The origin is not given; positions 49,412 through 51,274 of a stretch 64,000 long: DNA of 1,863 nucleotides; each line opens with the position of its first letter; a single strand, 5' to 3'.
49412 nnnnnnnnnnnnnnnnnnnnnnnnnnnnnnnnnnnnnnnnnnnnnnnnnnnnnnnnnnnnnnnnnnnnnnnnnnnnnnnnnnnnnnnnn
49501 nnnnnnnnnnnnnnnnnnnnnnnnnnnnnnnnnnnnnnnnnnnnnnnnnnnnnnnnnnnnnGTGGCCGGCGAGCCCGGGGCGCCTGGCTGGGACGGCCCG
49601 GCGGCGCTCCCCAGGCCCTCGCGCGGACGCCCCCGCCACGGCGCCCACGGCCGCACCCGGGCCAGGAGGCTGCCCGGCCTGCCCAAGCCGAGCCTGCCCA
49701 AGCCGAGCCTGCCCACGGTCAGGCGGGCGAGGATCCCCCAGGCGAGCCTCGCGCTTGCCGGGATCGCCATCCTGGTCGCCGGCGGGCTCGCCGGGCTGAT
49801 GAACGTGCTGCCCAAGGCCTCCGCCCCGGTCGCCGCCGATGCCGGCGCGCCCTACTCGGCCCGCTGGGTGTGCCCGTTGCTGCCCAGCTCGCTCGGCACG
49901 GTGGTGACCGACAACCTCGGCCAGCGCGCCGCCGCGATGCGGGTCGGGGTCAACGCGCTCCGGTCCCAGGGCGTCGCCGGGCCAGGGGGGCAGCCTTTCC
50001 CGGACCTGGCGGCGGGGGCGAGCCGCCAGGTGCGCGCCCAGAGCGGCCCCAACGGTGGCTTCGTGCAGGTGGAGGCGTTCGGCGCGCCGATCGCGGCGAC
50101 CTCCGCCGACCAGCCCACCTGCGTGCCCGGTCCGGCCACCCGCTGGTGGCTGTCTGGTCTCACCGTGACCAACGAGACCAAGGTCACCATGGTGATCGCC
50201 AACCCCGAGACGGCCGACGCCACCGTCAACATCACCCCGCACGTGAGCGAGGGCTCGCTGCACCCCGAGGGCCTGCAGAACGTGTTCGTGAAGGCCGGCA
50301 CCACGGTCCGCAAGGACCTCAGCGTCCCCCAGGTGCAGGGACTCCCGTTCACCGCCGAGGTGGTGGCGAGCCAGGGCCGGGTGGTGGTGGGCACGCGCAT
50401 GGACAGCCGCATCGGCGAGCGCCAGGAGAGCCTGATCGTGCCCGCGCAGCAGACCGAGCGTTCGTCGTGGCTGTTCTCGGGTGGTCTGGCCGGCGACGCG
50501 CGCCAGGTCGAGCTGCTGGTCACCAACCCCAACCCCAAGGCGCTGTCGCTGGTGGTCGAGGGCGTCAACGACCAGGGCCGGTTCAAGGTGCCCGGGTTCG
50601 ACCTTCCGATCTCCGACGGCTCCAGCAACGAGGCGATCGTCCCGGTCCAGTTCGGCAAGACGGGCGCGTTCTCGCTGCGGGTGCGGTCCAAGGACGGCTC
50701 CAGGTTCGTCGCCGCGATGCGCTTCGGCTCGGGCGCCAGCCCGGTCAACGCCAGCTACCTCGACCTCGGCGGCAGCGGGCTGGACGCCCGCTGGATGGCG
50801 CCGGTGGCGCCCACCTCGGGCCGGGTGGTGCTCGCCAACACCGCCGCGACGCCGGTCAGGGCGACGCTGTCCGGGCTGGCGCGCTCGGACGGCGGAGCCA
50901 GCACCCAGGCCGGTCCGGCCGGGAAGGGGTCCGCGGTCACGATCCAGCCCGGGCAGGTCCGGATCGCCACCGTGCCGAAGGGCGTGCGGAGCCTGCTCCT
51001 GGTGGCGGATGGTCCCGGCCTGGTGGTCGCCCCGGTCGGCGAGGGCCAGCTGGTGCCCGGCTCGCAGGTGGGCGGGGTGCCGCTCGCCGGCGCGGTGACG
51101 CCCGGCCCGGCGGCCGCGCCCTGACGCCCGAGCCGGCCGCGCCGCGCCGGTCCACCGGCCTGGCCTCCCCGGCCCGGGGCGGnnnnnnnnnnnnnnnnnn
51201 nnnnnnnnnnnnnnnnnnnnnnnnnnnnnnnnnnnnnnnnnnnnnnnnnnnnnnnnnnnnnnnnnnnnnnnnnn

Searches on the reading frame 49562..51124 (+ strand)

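Call 41: search_protein_families(library=pfam, proteins=[window:49562-51124:+], max_evalue=0.01)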
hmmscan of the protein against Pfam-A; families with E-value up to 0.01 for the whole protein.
window:49562-51124:+ (520 aa): 1 family
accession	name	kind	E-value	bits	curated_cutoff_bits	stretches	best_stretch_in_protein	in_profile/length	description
PF18986.5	DUF5719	-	3.1e-07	30.3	26.2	1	156-325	124-285/319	Family of unknown function (DUF5719)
